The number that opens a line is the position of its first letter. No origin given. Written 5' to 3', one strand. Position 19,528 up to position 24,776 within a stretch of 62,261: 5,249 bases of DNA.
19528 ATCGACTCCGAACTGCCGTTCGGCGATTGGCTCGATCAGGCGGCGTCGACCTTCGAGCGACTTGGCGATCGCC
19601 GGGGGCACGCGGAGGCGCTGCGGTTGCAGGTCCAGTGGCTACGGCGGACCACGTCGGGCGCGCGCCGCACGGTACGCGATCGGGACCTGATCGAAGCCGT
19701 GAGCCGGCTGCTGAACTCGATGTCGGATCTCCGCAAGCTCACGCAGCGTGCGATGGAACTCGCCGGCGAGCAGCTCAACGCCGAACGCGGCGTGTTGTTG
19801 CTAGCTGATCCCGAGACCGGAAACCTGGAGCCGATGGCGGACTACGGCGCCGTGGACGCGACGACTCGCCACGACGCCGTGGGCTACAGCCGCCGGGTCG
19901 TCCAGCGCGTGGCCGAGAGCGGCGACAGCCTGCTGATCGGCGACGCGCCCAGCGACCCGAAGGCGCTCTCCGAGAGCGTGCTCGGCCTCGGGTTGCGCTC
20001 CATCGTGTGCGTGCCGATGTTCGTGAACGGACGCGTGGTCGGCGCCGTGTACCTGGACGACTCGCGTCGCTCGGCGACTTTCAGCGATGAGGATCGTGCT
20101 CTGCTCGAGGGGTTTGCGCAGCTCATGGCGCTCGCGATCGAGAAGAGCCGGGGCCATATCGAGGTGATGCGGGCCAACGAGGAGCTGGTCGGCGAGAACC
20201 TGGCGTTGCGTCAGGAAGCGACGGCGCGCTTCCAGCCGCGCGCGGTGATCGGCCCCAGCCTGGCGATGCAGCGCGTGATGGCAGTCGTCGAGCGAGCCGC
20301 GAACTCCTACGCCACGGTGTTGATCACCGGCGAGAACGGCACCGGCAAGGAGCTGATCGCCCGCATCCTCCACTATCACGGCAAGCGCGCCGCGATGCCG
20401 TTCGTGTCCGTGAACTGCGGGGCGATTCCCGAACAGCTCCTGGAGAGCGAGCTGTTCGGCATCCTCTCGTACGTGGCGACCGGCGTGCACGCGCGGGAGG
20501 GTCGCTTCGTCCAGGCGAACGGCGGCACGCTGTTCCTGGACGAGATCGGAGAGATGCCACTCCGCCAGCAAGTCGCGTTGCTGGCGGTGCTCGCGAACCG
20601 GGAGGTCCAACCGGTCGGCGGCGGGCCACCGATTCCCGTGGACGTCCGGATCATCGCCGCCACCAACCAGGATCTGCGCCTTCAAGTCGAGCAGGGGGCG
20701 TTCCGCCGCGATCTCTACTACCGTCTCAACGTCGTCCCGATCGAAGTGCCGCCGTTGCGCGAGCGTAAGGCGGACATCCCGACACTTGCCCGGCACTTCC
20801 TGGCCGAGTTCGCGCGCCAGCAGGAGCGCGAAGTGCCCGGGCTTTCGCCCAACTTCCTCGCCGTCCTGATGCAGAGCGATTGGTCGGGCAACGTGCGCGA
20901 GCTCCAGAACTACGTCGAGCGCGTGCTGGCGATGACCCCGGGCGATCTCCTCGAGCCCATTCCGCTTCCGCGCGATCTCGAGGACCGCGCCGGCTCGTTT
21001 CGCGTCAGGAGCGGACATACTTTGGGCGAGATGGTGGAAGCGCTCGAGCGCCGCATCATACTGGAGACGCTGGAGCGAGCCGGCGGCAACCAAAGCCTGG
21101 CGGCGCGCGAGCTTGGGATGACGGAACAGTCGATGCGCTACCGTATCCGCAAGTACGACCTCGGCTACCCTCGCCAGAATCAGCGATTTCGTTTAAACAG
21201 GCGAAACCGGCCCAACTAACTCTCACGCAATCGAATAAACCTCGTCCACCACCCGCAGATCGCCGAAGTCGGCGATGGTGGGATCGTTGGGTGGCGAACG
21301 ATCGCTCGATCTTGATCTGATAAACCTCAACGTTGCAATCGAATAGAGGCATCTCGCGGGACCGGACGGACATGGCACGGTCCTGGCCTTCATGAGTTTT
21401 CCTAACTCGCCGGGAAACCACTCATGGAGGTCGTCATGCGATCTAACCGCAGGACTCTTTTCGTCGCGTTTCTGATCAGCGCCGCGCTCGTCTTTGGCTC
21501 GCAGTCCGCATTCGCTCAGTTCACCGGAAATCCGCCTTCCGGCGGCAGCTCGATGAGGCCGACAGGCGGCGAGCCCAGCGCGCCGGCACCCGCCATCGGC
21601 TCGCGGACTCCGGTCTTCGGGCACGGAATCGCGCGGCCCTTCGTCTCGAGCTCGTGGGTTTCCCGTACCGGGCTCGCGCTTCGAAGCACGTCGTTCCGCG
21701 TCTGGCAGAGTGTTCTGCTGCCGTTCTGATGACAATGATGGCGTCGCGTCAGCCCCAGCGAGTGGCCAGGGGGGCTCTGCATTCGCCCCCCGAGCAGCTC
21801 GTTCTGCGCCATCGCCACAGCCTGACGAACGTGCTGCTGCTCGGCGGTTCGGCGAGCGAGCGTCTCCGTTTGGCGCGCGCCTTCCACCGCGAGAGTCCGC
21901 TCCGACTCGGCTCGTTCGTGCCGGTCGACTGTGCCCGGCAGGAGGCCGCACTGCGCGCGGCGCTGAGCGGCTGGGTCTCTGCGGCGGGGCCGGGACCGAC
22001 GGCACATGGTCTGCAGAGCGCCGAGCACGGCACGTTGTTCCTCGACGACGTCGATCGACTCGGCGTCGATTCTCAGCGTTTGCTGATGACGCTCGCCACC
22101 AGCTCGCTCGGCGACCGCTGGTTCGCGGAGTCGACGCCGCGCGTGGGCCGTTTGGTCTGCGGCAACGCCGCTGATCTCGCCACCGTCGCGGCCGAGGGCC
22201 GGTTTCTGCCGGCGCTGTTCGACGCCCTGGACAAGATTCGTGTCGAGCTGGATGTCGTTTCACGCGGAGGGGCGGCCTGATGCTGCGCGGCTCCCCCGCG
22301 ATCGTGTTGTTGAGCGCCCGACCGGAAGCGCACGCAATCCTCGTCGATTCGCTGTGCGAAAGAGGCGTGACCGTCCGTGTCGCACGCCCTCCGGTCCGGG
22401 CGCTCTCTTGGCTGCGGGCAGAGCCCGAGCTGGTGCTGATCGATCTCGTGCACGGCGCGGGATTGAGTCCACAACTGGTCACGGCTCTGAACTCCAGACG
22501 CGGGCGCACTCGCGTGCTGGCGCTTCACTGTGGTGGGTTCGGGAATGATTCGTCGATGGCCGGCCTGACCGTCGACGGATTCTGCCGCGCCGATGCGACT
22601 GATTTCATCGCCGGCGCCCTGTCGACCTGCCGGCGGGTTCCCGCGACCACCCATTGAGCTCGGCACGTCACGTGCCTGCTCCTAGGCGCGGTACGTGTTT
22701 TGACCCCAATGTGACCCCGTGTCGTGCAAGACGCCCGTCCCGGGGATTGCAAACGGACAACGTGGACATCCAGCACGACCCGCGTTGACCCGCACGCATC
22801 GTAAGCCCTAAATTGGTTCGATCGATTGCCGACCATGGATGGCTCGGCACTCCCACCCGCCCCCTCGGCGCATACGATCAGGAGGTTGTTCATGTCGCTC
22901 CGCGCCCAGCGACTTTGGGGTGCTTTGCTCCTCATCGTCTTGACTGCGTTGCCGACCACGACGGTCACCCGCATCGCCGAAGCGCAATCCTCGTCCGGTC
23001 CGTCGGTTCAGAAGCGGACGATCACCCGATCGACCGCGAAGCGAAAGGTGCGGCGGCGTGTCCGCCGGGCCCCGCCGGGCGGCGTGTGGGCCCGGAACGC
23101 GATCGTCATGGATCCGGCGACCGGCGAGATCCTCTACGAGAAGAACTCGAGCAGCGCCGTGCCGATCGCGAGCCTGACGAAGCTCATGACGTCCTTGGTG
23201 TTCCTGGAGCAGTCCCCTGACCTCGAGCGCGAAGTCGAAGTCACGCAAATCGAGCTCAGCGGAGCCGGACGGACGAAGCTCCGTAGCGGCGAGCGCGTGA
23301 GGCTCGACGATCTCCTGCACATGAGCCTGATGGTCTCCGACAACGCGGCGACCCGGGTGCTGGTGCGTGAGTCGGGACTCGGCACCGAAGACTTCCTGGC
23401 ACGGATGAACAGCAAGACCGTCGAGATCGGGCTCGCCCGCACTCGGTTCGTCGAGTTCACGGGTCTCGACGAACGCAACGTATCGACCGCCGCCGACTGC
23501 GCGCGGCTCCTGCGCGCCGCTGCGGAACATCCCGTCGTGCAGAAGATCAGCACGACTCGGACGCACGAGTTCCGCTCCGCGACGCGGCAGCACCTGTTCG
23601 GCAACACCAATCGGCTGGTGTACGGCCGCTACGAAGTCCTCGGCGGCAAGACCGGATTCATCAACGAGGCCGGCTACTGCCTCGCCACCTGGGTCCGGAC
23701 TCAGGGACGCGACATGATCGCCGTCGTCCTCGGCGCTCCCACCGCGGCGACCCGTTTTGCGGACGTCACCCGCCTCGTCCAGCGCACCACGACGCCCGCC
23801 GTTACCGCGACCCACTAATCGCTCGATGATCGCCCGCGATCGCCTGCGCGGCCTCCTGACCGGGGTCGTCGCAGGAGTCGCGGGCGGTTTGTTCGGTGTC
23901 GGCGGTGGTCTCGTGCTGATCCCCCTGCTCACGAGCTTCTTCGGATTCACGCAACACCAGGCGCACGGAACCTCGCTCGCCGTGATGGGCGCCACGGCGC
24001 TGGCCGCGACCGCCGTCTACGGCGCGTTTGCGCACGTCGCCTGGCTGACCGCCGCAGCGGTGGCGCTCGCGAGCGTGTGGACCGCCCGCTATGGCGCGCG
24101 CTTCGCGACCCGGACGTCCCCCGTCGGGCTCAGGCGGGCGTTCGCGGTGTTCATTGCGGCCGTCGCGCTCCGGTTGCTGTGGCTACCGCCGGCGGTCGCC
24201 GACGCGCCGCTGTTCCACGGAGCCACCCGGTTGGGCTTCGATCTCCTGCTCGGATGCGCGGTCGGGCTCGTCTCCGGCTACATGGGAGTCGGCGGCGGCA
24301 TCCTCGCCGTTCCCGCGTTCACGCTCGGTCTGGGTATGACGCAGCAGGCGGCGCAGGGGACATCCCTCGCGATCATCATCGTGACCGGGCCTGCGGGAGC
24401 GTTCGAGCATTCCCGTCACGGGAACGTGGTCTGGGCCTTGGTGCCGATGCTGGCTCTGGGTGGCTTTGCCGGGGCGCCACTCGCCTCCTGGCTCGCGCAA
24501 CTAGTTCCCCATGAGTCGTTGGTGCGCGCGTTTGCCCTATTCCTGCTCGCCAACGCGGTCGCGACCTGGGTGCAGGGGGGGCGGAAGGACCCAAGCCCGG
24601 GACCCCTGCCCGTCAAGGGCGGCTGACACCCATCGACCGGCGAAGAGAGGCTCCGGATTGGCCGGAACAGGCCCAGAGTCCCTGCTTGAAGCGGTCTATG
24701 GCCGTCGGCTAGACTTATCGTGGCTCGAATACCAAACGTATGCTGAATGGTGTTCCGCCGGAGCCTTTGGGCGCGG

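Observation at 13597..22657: Candidate undescribed signalling system: kinase-STAND-TPR-sigma54 activator driving a secreted protein + dead AAA+ domain + pseudo-receiver operon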

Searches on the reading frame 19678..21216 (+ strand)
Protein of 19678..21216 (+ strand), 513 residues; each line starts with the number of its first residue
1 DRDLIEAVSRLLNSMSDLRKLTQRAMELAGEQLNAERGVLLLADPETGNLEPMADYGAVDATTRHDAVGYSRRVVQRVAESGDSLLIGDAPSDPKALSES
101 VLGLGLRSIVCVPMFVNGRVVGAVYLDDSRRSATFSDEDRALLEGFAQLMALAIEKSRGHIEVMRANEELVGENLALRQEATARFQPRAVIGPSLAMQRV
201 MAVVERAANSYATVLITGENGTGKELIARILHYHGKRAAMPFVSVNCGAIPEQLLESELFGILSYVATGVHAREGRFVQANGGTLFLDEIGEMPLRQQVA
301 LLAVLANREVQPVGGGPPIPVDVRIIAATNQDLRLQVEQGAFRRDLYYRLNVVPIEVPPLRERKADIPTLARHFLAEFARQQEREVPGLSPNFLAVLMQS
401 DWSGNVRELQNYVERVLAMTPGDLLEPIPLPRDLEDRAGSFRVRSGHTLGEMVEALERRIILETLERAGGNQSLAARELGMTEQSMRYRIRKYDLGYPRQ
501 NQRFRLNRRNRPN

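Call 36: find_related_loci(query=window:19678-21216:+, collection=genome_contigs, flank=10000)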
Query window:19678-21216:+ (513 aa) in genome_contigs; peptide patterns used: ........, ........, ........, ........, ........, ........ (x = any residue, [..] = any of these).
600 stretches matched a pattern (row limit reached: there are more); 600 encode a relative of the query (tblastn E <= 1e-3); the best 80 are kept; 80 distinct loci.
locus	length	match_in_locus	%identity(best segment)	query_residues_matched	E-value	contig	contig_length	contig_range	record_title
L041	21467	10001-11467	39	8-495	4e-95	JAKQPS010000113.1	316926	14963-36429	MAG: bacterium isolate USMO_maxbin.112 k141_590587, whole genome shotgun sequence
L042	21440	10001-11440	39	8-495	6e-94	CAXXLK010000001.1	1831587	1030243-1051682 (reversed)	MAG: Desulfobacterales bacterium isolate c905b435-fdb9-4221-98b7-76b06078fb47 genome assembly, contig: contig_1, whole g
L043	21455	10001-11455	37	3-495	2e-91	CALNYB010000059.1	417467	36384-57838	MAG: Cyanobacteriota bacterium isolate HOU_bin.0041 genome assembly, contig: contig_11731, whole genome shotgun sequence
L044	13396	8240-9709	36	8-504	1e-88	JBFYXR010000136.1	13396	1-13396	MAG: Desulfobacteraceae bacterium isolate PPR_0386 k121_4898804, whole genome shotgun sequence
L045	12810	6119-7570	36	21-495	9e-88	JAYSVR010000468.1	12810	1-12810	MAG: Acidobacteriota bacterium isolate GFS_12827 GFS_12827_467, whole genome shotgun sequence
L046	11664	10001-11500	36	8-494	2e-87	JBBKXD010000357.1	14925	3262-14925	MAG: Pyrinomonadaceae bacterium isolate metabat_bins.193 k119_1189949, whole genome shotgun sequence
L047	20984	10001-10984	46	167-493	3e-86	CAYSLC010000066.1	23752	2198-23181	MAG TPA_asm: uncultured Desulfobacteraceae bacterium isolate binchicken_co15_57 genome assembly, contig: NODE_1017_lengt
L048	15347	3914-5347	37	2-494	1e-85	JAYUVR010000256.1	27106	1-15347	MAG: Archangium sp. isolate GL124_DN_metabinner_4 GL124_DN_metabinner_4_255, whole genome shotgun sequence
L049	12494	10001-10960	45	188-495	2e-84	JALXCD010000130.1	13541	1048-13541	MAG: Deltaproteobacteria bacterium isolate T2_metabat2_scaf2bin.141 T2_NODE_5080_length_13541_cov_1.839198, whole genome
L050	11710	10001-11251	40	71-498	3e-84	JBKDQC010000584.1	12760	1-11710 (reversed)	MAG: Deltaproteobacteria bacterium isolate samp_2153_concoct_538 samp_2153_2280006, whole genome shotgun sequence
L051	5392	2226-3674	37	5-495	3e-84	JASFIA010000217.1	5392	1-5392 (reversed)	MAG: Desulfobacterales bacterium isolate D0608S02metaG_Bin_299 D0608S02metaG_FD_scaffold_7120_c1, whole genome shotgun s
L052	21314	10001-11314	38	57-496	1e-83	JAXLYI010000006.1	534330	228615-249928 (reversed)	MAG: Polyangiales bacterium isolate STL-MYX9 C4.55.fa-6, whole genome shotgun sequence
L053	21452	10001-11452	38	12-496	2e-83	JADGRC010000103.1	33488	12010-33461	MAG: Proteobacteria bacterium isolate Chersky_194 k127_4151339, whole genome shotgun sequence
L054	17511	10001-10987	44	167-494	4e-83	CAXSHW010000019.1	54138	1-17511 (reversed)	MAG: uncultured Pyrinomonadaceae bacterium isolate private_X4_metawrap_bin.3 genome assembly, contig: private_X4_metawra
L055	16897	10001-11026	44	150-493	3e-83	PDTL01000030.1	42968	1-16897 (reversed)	MAG: Deltaproteobacteria bacterium isolate DOLJORAL78_53_22 DolJOral78_scaffold_819, whole genome shotgun sequence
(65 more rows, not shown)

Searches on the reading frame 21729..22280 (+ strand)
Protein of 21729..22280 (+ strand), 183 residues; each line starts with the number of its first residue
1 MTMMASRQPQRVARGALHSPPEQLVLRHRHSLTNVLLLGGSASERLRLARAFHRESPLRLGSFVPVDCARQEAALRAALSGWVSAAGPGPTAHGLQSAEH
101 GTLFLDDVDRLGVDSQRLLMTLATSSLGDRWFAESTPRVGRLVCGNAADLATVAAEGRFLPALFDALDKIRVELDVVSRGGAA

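Call 7: search_protein_families(library=pfam, proteins=[window:21729-22280:+], max_evalue=0.1)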
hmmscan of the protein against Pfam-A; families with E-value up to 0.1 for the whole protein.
window:21729-22280:+ (183 aa): 2 families
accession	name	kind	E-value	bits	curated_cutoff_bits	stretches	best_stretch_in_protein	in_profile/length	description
PF00158.32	Sigma54_activat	-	1.6e-12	47.9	20.2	1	30-172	20-167/168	Sigma-54 interaction domain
PF14532.12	Sigma54_activ_2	-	1.7e-07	32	25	1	30-174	19-135/138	Sigma-54 interaction domain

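Call 8: search_protein_families(library=ncbifam, proteins=[window:21729-22280:+], max_evalue=0.1)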
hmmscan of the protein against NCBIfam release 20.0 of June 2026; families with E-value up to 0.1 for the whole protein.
window:21729-22280:+ (183 aa): 21 families
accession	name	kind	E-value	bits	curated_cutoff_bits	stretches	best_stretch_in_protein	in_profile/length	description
NF038308.1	RNA_repair_RtcR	equivalog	1.5e-11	43.8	650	1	31-172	203-352/530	RNA repair transcriptional activator RtcR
TIGR02915.1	PEP_resp_reg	equivalog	8.5e-11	41.3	502.6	1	33-175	163-310/445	PEP-CTERM-box response regulator transcription factor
TIGR02329.1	propionate_PrpR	equivalog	5.3e-10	38.5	499.2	1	23-175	226-384/526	propionate catabolism operon regulatory protein PrpR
NF008485.2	PRK11388.1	equivalog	5.4e-09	34.9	551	1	31-174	354-499/643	dihydroxyacetone kinase operon transcriptional regulator DhaR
NF041552.1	TF_PrdR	equivalog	3.1e-08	32.4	795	1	32-174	290-437/577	sigma-54 dependent transcriptional regulator PrdR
TIGR01818.1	ntrC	equivalog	5e-08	32.2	558.6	1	27-175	152-305/463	nitrogen regulation protein NR(I)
NF008469.0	PRK11361.1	equivalog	7.1e-08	31.6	714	1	30-174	164-313/461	acetoacetate metabolism transcriptional regulator AtoC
NF051870.1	NAssimRespRegNtrX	equivalog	1.7e-07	30.5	600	1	30-174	160-305/452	nitrogen assimilation response regulator NtrX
NF008176.1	PRK10923.1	equivalog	3e-07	29.4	620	1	27-175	156-309/469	nitrogen regulation protein NR(I)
NF011953.0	PRK15424.1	equivalog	8.4e-07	27.9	703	1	27-175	237-399/538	propionate catabolism operon regulatory protein PrpR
TIGR01817.1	nifA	equivalog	1e-06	27.8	528.85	1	31-172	218-364/534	nif-specific transcriptional activator NifA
NF041906.1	V4R_TF_MobR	exception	2.4e-06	26.4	999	1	30-173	253-401/544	phenol degradation transcriptional regulator MobR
NF008622.0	PRK11608.1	equivalog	2.9e-06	26.5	529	1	34-168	31-170/329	phage shock protein operon transcriptional activator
TIGR02974.1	phageshock_pspF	equivalog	3.9e-06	26.3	443.55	1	35-167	25-162/336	phage shock protein operon transcriptional activator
NF003451.0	PRK05022.1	equivalog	7.1e-06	25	476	1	32-166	213-352/512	nitric oxide reductase transcriptional regulator NorR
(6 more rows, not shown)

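Call 33: find_homologous_proteins(query=window:21729-22277:+, max_evalue=0.00001)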
Query window:21729-22277:+ (183 aa): 37 proteins with E <= 0.00001 among 1225 candidates.
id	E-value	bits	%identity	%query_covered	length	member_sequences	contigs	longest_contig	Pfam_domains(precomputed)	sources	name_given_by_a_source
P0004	1.4e-104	365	99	94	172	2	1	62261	PF00158.33,PF14532.13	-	-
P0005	5.2e-70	253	80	83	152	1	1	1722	PF00158.33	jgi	jgi:DNA-binding NtrC family response regulator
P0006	3.8e-45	172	53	89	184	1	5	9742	PF00158.33,PF14532.13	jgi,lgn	jgi:two-component system response regulator HydG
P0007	5.3e-45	171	58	85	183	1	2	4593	PF00158.33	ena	-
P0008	6.3e-44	168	50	96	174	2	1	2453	PF00158.33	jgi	jgi:DNA-binding NtrC family response regulator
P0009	6.4e-44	168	56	85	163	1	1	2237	PF00158.33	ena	-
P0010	1.4e-43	167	53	87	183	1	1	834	PF00158.33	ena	-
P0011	2.6e-43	166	53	88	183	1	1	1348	PF00158.33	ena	-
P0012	3.1e-43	166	52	87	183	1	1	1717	PF00158.33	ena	-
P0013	1.5e-42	163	53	89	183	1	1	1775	PF00158.33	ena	-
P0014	1.8e-42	163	51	92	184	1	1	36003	PF00158.33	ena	-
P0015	6.1e-42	161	50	98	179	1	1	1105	PF00158.33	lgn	-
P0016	9.4e-42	161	51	93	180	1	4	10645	PF00158.33,PF14532.13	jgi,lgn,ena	-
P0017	1.2e-41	160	52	95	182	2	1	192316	PF00158.33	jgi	jgi:DNA-binding NtrC family response regulator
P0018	3.7e-41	159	51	92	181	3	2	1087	PF00158.33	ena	-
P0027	1.1e-33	135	55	73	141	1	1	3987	PF00158.33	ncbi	-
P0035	4.8e-28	116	47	90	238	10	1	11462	PF00158.33,PF14532.13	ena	-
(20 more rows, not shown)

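Call 37: find_encoding_contigs(protein=P0017, flank=10000, max_places=2)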
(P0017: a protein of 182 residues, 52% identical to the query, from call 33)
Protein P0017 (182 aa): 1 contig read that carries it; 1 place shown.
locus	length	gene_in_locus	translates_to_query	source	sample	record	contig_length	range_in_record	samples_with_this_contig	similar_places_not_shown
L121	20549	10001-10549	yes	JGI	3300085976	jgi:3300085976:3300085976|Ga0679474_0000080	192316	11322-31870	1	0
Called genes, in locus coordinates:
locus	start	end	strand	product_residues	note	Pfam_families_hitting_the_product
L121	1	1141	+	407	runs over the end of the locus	PF07736:CM_1, PF02153:PDH_N, PF20463:PDH_C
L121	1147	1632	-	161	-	PF06094:GGACT, PF13772:AIG2_2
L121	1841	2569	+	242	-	PF02585:PIG-L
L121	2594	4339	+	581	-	PF05960:DUF885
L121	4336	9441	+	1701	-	PF00069:Pkinase, PF07714:PK_Tyr_Ser-Thr, PF13191:AAA_16, PF01590:GAF, PF13185:GAF_2, PF13492:GAF_3, PF00158:Sigma54_activat, PF14532:Sigma54_activ_2, +6 more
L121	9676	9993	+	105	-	-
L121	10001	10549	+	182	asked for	PF00158:Sigma54_activat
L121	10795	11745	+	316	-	PF00768:Peptidase_S11, PF13354:Beta-lactamase2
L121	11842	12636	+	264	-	PF01925:TauE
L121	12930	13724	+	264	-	-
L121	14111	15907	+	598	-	PF00004:AAA, PF07728:AAA_5 (weak), PF22667:Lon_lid, PF05362:Lon_C, PF13541:ChlI (weak)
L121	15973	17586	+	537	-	PF11028:TMEM260_N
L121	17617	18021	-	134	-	-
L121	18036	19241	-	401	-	PF00155:Aminotran_1_2, PF01212:Beta_elim_lyase (weak)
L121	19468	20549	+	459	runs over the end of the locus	PF01590:GAF, PF13185:GAF_2, PF13492:GAF_3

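Call 38: find_encoding_contigs(protein=P0027, flank=10000, max_places=2)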
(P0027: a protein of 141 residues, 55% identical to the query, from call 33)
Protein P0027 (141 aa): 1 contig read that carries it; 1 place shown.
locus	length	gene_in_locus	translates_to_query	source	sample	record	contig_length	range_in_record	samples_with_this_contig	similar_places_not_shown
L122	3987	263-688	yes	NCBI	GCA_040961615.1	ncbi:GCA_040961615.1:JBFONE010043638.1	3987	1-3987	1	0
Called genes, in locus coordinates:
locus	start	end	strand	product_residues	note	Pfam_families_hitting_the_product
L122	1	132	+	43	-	?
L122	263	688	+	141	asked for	PF00158:Sigma54_activat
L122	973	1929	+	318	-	PF00768:Peptidase_S11, PF13354:Beta-lactamase2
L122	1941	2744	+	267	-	PF01925:TauE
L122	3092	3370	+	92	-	-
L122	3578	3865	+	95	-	-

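Call 59: list_cluster_members(proteins=[P0027, P0004, P0035])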
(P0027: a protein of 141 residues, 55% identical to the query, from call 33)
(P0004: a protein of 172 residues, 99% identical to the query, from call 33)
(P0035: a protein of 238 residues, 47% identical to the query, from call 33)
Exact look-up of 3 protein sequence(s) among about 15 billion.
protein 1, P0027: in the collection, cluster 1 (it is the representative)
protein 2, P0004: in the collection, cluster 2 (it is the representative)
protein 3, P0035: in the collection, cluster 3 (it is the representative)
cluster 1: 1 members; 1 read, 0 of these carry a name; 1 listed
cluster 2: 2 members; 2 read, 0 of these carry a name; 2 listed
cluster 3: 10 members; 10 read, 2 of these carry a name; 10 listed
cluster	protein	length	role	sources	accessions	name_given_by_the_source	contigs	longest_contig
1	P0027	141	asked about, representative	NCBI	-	-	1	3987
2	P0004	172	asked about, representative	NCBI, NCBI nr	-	-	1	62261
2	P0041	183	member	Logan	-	-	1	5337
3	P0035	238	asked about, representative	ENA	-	-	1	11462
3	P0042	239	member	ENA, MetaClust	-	\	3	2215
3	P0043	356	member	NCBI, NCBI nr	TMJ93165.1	MAG: hypothetical protein E6G67_13215 [Actinobacteria bacterium] | MAG: hypothetical protein E6G67_13215 [Actinomycetota bacterium]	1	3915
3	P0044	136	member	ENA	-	-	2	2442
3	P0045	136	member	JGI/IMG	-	-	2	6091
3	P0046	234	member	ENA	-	-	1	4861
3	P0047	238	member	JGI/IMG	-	-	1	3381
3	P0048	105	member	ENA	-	-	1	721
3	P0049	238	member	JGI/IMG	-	-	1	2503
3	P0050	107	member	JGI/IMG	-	-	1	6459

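Call 88: search_protein_families(library=padloc, proteins=[window:21729-22277:+], max_evalue=0.001)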
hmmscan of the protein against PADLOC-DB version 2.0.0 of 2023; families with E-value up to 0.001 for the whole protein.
window:21729-22277:+ (183 aa): 3 families
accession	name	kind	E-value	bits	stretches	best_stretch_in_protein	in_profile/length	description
PDLC01995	RtcR_PspF2--CARF_AAA_HTH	-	1.8e-10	38.6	1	34-164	192-327/481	-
PDLC01993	RtcR--CARF_AAA_HTH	-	3.4e-09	33.7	1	31-168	203-348/523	-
PDLC01994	RtcR_PspF1--CARF_AAA_HTH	-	8.5e-05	19.8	1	35-122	184-273/468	-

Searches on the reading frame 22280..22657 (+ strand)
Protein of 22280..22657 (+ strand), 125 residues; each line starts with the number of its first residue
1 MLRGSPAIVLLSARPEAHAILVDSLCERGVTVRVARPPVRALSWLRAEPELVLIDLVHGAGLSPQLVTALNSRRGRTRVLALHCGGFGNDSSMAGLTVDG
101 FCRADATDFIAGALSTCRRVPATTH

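Call 7: search_protein_families(library=pfam, proteins=[window:22280-22657:+], max_evalue=0.1)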
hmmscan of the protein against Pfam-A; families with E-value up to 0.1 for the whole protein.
window:22280-22657:+ (125 aa): 2 families
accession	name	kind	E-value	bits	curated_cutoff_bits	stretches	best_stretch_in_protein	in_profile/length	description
PF18495.6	VbhA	-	0.047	14.1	25.9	1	95-116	16-37/47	Antitoxin VbhA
PF05719.16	GPP34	-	0.063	13.8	29.1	0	22-82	124-182/201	Golgi phosphoprotein 3 (GPP34)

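Call 8: search_protein_families(library=ncbifam, proteins=[window:22280-22657:+], max_evalue=0.1)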
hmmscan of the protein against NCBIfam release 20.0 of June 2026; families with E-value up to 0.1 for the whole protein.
window:22280-22657:+ (125 aa): 0 families

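Call 79: find_homologous_proteins(query=window:22280-22654:+, max_evalue=0.001)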
Query window:22280-22654:+ (125 aa): 7 proteins with E <= 0.001 among 81 candidates.
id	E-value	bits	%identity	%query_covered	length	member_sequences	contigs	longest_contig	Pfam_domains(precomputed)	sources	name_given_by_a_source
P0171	4.8e-75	267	100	100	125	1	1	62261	-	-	-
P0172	1.0e-54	202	76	100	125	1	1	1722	-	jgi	jgi:hypothetical protein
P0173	2.6e-32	129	60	94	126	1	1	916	-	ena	-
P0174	2.7e-32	129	64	87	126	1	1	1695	-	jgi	-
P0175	1.6e-30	124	56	100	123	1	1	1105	-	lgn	-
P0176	2.5e-29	120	57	85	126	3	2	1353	-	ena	-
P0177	3.6e-27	113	57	89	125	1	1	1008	-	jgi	-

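Call 88: search_protein_families(library=padloc, proteins=[window:22280-22654:+], max_evalue=0.001)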
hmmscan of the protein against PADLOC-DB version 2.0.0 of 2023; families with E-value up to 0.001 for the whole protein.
window:22280-22654:+ (125 aa): 0 families

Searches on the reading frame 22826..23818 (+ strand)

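Call 39: search_protein_families(library=pfam, proteins=[window:22826-23818:+], max_evalue=0.001)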
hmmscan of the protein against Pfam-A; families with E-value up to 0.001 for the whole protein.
window:22826-23818:+ (330 aa): 2 families
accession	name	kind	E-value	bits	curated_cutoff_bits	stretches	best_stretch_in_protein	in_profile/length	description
PF00768.25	Peptidase_S11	-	3.8e-46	157.9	27.6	1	86-306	9-239/239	D-alanyl-D-alanine carboxypeptidase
PF13354.11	Beta-lactamase2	-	2e-16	60.5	22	1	93-302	3-213/214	Beta-lactamase enzyme family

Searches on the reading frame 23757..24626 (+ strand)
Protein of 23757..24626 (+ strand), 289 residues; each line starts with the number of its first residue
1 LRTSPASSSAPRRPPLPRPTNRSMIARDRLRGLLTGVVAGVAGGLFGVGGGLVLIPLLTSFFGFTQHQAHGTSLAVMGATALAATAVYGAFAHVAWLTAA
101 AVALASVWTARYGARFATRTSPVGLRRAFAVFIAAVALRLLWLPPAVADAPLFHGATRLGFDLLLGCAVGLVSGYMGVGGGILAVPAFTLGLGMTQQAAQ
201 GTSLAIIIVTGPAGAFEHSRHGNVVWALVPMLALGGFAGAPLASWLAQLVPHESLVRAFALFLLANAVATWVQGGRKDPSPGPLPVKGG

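Call 39: search_protein_families(library=pfam, proteins=[window:23757-24626:+], max_evalue=0.001)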
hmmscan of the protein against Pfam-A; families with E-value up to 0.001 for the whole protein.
window:23757-24626:+ (289 aa): 1 family
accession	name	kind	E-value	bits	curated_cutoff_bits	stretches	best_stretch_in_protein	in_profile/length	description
PF01925.25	TauE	-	5.7e-46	157.5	32.6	2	163-276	2-113/237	Sulfite exporter TauE/SafE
